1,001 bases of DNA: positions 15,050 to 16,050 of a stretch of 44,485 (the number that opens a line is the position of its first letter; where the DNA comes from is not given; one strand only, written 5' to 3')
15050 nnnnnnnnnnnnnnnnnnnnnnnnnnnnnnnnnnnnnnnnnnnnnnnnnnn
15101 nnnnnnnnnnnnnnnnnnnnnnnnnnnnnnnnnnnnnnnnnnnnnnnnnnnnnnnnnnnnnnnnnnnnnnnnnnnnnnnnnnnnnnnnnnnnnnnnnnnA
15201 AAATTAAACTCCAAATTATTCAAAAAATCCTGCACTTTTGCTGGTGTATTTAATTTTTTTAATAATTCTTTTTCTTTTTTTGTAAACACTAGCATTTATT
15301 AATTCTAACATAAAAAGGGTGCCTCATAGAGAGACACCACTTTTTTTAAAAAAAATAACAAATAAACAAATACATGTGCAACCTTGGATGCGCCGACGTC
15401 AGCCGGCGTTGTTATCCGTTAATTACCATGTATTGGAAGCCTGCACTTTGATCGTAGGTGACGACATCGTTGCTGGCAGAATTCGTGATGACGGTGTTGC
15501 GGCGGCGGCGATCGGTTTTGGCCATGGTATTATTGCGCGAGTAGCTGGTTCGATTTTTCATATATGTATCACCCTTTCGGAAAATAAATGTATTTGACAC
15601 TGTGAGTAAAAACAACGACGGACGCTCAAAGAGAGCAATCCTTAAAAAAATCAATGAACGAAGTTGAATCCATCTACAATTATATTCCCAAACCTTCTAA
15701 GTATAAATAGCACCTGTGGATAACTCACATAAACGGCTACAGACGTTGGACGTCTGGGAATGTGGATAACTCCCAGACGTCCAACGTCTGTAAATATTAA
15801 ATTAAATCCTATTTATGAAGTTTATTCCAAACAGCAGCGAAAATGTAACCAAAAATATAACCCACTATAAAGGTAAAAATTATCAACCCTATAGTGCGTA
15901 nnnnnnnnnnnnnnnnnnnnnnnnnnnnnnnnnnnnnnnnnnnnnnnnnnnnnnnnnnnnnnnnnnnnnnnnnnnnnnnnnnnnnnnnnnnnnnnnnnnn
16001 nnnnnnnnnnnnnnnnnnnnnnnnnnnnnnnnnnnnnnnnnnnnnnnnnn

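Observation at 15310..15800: Self-contained small gene with foreign codon usage, flanked by perfect DnaA boxes and a 53-bp palindrome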

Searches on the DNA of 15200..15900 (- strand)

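Call 6: search_rna_families(source=window, start=15200, end=15900, threshold=evalue, max_evalue=10, show_alignments=3)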
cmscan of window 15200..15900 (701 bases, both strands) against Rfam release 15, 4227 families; matches with E-value up to 10: 11.
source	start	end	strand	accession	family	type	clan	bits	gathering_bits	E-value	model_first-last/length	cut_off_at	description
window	15730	15798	-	RF04226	mir-9186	Gene; miRNA;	-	27.6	73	0.0045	1-80/80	no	mir-9186 microRNA precursor family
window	15721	15807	-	RF04174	MIR4208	Gene; miRNA;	-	26.5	140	0.097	1-191/191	no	MIR4208 microRNA precursor family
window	15738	15792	-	RF00972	mir-651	Gene; miRNA;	-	23.1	106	0.049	1-86/86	no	mir-651 microRNA precursor family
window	15743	15787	+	RF04278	MIR4372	Gene; miRNA;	CL00145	21.4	100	0.47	1-123/123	no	MIR4372 microRNA precursor family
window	15743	15828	-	RF02323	TtnuHACA16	Gene; snRNA; snoRNA; HACA-box;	-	20.3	100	3.1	1-117/117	no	Tetrahymena snoRNA TtnuHACA16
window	15727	15794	-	RF01650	ceN68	Gene; snRNA; snoRNA; HACA-box;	-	18.7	80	1.2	1-121/121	no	Caenorhabditis snoRNA ceN48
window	15738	15792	+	RF04207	MIR5048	Gene; miRNA;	-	17.9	160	0.077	1-356/356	no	MIR5048 microRNA precursor family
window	15304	15365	-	RF02056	STnc390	Gene; sRNA;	-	17.6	50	0.59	1-60/60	no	Salmonella sRNA STnc390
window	15437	15475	-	RF01165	sn2317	Gene; snRNA; snoRNA; CD-box;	-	15.5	50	8.3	1-70/70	no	Small nucleolar RNA sn2317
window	15304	15391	-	RF00558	L20_leader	Cis-reg; leader;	-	13.7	58.7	9.6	1-127/127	no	Ribosomal protein L20 leader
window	15457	15513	+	RF01129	sR44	Gene; snRNA; snoRNA; CD-box;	-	11.7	45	3.8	1-55/55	no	Small nucleolar RNA sR44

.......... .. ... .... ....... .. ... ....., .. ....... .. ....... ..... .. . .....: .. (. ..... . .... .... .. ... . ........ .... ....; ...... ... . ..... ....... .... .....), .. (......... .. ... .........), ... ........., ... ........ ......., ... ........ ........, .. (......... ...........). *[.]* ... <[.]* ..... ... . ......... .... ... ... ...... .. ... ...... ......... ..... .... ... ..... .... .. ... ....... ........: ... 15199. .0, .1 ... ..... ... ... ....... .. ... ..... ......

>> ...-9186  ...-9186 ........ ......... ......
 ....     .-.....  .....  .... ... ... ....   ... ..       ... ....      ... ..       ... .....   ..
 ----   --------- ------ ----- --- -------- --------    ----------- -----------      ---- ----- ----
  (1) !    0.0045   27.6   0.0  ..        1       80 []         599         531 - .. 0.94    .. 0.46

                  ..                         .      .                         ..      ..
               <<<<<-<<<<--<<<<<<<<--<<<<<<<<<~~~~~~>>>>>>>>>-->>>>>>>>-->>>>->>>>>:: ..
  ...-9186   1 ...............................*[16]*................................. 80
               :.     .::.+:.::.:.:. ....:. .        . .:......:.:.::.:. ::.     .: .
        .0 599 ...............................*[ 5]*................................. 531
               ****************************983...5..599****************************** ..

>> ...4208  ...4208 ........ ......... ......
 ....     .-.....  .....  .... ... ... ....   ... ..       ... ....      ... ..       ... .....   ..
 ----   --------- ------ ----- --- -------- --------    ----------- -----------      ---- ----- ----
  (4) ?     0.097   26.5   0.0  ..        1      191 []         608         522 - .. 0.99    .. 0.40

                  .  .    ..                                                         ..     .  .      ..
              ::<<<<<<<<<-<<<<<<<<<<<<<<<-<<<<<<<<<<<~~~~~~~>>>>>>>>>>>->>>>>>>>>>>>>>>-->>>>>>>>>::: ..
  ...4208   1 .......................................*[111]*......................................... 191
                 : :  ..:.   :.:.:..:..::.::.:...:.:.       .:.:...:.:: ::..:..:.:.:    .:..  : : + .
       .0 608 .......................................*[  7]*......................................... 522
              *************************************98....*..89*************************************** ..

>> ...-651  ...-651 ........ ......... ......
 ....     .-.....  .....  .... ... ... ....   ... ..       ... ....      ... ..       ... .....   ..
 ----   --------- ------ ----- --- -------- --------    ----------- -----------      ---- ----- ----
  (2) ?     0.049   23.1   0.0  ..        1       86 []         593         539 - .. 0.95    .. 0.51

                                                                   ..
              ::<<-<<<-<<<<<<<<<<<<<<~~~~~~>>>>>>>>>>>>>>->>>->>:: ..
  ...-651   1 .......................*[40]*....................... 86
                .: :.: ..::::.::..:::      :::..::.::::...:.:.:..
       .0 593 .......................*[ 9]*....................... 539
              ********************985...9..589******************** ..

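Call 47: search_dna_similar(query=window:15296-15808:-, collection=phages, mode=distant, max_evalue=1)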
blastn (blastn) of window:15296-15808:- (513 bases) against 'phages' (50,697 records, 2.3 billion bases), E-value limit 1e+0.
No match.

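Call 48: search_dna_similar(query=window:15296-15808:-, collection=plasmids, mode=distant, max_evalue=1)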
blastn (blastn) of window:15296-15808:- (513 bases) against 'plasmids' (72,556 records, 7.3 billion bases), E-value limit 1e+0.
Records with a match: 1; places in all: 1; records where one place covers at least 80% of the query: 0.
Best place of each record, by identity: 90-95% 1.
By first word of the organism name: Sinorhizobium 1.
By predicted mobility (MOB-suite, as given by PLSDB): conjugative 1.
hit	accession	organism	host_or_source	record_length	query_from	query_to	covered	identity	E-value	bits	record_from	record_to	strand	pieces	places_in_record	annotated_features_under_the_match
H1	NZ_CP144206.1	Sinorhizobium chiapasense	mixed culture,rhizosphere soil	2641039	286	313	5%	92.9%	5e-1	43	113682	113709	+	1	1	none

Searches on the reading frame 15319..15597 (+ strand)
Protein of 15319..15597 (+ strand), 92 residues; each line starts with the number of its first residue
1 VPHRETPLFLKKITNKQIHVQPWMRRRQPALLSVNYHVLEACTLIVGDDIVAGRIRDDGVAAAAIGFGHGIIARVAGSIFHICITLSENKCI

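Call 37: find_homologous_proteins(query=window:15319-15594:+, max_evalue=10)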
Query seq(92 aa) (92 aa): 1 proteins with E <= 10 among 1 candidates.
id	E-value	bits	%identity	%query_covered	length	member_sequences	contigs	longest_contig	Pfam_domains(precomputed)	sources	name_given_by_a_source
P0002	1.5e-55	203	100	100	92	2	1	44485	-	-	-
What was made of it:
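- One gene caller chose this ORF (call 37).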

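Call 52: search_protein_families(library=pfam, proteins=[window:15319-15594:+], max_evalue=10)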
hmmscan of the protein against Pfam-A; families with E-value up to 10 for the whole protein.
seq(92 aa): 1 family
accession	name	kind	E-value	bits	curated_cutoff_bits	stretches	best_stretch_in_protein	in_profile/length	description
PF17768.7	RecJ_OB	-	0.18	12.4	27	1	27-90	29-94/107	RecJ OB domain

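Call 53: search_protein_families(library=phrogs, proteins=[window:15319-15594:+], max_evalue=10)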
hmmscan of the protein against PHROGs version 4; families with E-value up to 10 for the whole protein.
seq(92 aa): 1 family
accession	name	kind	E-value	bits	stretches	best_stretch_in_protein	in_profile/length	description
phrog_3428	-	lysis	0.014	16.7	1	11-47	16-52/108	holin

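Call 54: search_protein_families(library=ncbifam, proteins=[window:15319-15594:+], max_evalue=10)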
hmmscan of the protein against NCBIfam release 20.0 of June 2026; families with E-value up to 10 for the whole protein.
seq(92 aa): 0 families

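Call 73: predict_structure(protein=window:15319-15597:+)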
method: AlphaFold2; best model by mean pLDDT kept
length: 92 residues; sequences in the alignment: 1
mean_pLDDT: 45.3   pTM: 0.27
mean pLDDT of the five models: 45.3, 40.4, 36.1, 34.5, 30.5
residues with pLDDT >= 90: 0; 70-90: 0; 50-70: 18; < 50: 74
segments of 3 or more residues with pLDDT < 50: 1-36, 50-53, 59-68, 70-74, 78-92
pLDDT, mean of each block of 10 residues (from residue 1): 40 40 44 47 50 50 47 49 43 32
secondary structure, 60 per line:
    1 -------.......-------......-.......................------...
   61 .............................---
elements in order: H8-14 H22-27 H29-51 H58-89
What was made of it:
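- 15319..15597 (+): Antisense 92-codon ORF in the same RNY register (G at codon position 1 in 53% of codons across the GC island). One gene caller called this ORF. AlphaFold2 pLDDT is 45.3 (call 73).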

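Call 86: search_solved_structures(query=window:15319-15594:+, max_evalue=10)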
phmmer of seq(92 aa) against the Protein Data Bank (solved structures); distinct sequences matched with E-value up to 10: 0.

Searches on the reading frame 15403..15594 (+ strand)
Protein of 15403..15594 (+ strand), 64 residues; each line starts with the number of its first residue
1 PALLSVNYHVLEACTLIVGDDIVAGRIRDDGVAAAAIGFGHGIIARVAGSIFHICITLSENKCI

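Call 84: search_dna_similar(query=window:15403-15594:+, collection=plasmids, mode=protein, max_evalue=1, max_rows=10)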
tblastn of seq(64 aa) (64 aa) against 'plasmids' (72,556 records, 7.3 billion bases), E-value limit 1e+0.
No match.
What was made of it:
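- Tried and rejected: Negative in the word-index search (call 37), the HMM libraries (calls 52-54), tblastn against plasmids (call 84) and PDB (call 86).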

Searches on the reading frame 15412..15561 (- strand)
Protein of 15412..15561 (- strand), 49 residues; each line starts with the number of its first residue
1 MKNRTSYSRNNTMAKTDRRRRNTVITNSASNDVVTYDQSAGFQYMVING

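Call 10: find_homologous_proteins(query=window:15415-15561:-, max_evalue=10)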
Query seq(49 aa): no candidate shares three 5-residue words with the query. No homologue found.

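Call 21: find_related_loci(query=window:15415-15561:-, collection=genome_contigs, flank=5000)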
Query seq(49 aa) (49 aa) in genome_contigs; peptide patterns used: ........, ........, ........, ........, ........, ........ (x = any residue, [..] = any of these).
578 stretches matched a pattern, but none encodes a relative of the query by tblastn (E <= 1e-3).

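Call 23: find_encoding_contigs(protein=window:15412-15561:-, flank=8000, max_places=10)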
Protein window:15412-15561:- (49 aa): no gene with exactly this product is on record in the collection.

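Call 24: find_related_loci(query=window:15415-15561:-, collection=viral_contigs, flank=5000)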
Query seq(49 aa) (49 aa) in viral_contigs; peptide patterns used: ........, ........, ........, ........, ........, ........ (x = any residue, [..] = any of these).
34 stretches matched a pattern, but none encodes a relative of the query by tblastn (E <= 1e-3).

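Call 30: search_protein_representatives(protein=window:15412-15561:-)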
Query: 49 residues. Proteins with E-value up to 0.001 (for the whole library): 1; up to 1e-10: 0; up to 1e-30: 0. The best 1 are listed.
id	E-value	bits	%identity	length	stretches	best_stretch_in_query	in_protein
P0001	1.0e-04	37.6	38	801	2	6-31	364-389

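Call 38: find_related_loci(query=window:15415-15561:-, collection=metagenome_contigs, flank=5000)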
Query seq(49 aa) (49 aa) in metagenome_contigs; peptide patterns used: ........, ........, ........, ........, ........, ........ (x = any residue, [..] = any of these).
599 stretches matched a pattern, but none encodes a relative of the query by tblastn (E <= 1e-3).
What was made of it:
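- No homologue was found among 1.84 billion cluster representatives (call 30) or by the word-index protein search (call 10), nor in the genome, viral or metagenome collections (calls 21, 24, 38).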

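Call 52: search_protein_families(library=pfam, proteins=[window:15415-15561:-], max_evalue=10)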
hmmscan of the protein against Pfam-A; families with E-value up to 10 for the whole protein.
seq(49 aa): 0 families

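Call 53: search_protein_families(library=phrogs, proteins=[window:15415-15561:-], max_evalue=10)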
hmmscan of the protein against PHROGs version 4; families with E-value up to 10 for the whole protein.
seq(49 aa): 0 families

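Call 54: search_protein_families(library=ncbifam, proteins=[window:15415-15561:-], max_evalue=10)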
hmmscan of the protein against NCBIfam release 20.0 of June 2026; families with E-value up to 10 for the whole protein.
seq(49 aa): 0 families

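Call 68: predict_structure(protein=window:15412-15561:-)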
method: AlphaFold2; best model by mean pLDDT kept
length: 49 residues; sequences in the alignment: 1
mean_pLDDT: 71.8   pTM: 0.43
mean pLDDT of the five models: 71.8, 51.5, 50.7, 50.4, 47.3
residues with pLDDT >= 90: 0; 70-90: 31; 50-70: 16; < 50: 2
segments of 3 or more residues with pLDDT < 50: none
pLDDT, mean of each block of 10 residues (from residue 1): 54 73 77 79 76
secondary structure, 60 per line:
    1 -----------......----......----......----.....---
elements in order: E12-17 E22-27 E32-37 E42-46
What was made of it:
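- The AlphaFold2 single-sequence model is better for this frame than for the plus frame, 71.8 against 45.3 (calls 68, 73).
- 15412..15561 (-): The 49-codon orphan ORF: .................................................. AlphaFold2 single-sequence best model has pLDDT 71.8 with four beta-strands; the other four models score about 50 (call 68).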

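Call 74: fold_search(model_id=the predicted structure, library=pdb)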
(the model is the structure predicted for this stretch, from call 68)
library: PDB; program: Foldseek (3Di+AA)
matches with E <= 10: 248; with E <= 0.001: 0
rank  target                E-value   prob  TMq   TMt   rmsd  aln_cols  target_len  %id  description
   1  8ghn_G                1.6e+00  0.77  0.57  0.06   7.2        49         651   10  Composite model of the yeast Hir Complex with Asf1/H3/H4 (released 2024-07-17)
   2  9gaw_S                2.2e+00  0.28  0.39  0.25   4.7        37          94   16  High-resolution structure of the Anaphase-promoting complex/cyclosome (APC/C) bound to co-activator Cdh1 (released 2024-08-14)
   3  8jyc_D                2.3e+00  0.35  0.42  0.14   6.5        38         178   13  Crystal Structure of Intracellular B30.2 Domain of BTN3A1 and BTN2A1 in Complex with DMAPP (released 2023-09-13)
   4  7mq8_LS               2.6e+00  0.82  0.65  0.08   3.9        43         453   21  Cryo-EM structure of the human SSU processome, state pre-A1 (released 2021-09-22)
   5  3q6k_B                2.6e+00  0.77  0.50  0.07   1.1        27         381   22  Salivary protein from Lutzomyia longipalpis (released 2011-07-27)
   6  22gu                  2.6e+00  0.72  0.54  0.12   3.2        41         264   20  Crystal structure of the CJ1041C protein from Campylobacter jejuni in complex with Ca2+ in space group P212121 (released 2026-04-01)
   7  8ey4_A                2.8e+00  0.75  0.56  0.34   2.4        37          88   22  Contact-dependent growth inhibition toxin-immunity protein complex from E. coli O32:H37 (released 2023-11-08)
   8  5ov3_B                2.8e+00  0.54  0.43  0.08   2.3        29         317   10  Structure of the RbBP5 beta-propeller domain (released 2018-03-28)
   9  3q6k_A                3.0e+00  0.72  0.50  0.07   1.1        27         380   22  Salivary protein from Lutzomyia longipalpis (released 2011-07-27)
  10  6rxy_UG               3.0e+00  0.72  0.57  0.08   2.4        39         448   18  Cryo-EM structure of the 90S pre-ribosome (Kre33-Noc4) from Chaetomium thermophilum, state a (released 2019-08-14)
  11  4pim_A                3.0e+00  0.18  0.36  0.06   9.3        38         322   10  Ergothioneine-biosynthetic methyltransferase EgtD, apo form (released 2014-12-03)
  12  4j7b_B                3.1e+00  0.87  0.68  0.17   1.5        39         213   13  Crystal structure of polo-like kinase 1 (released 2013-07-24)
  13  22gw_C                3.1e+00  0.63  0.53  0.12   3.2        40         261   20  Crystal structure of the CJ1041C protein from Campylobacter jejuni in the apo form in space group P2 (released 2026-04-01)
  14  4cg4_B                3.1e+00  0.38  0.40  0.07   2.1        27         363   11  Crystal structure of the CHS-B30.2 domains of TRIM20 (released 2015-04-29)
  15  4cg4_E                3.3e+00  0.44  0.43  0.07   2.1        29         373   10  Crystal structure of the CHS-B30.2 domains of TRIM20 (released 2015-04-29)
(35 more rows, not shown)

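Call 85: search_dna_similar(query=window:15415-15561:-, collection=phages, mode=protein, max_evalue=1, max_rows=10)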
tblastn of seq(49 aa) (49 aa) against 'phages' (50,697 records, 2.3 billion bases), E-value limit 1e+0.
No match.
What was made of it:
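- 15412..15561 (-): No homologue was found (calls 10, 21, 24, 30, 38, 52-54, 85).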

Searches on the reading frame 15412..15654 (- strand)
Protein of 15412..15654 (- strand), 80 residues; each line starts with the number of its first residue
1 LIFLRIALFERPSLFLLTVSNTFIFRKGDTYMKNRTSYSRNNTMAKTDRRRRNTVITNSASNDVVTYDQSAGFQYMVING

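Call 25: find_encoding_contigs(protein=window:15412-15654:-, flank=8000, max_places=6)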
Protein window:15412-15654:- (80 aa): no gene with exactly this product is on record in the collection.

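Call 52: search_protein_families(library=pfam, proteins=[window:15415-15654:-], max_evalue=10)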
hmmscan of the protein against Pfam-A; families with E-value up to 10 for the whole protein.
seq(80 aa): 0 families
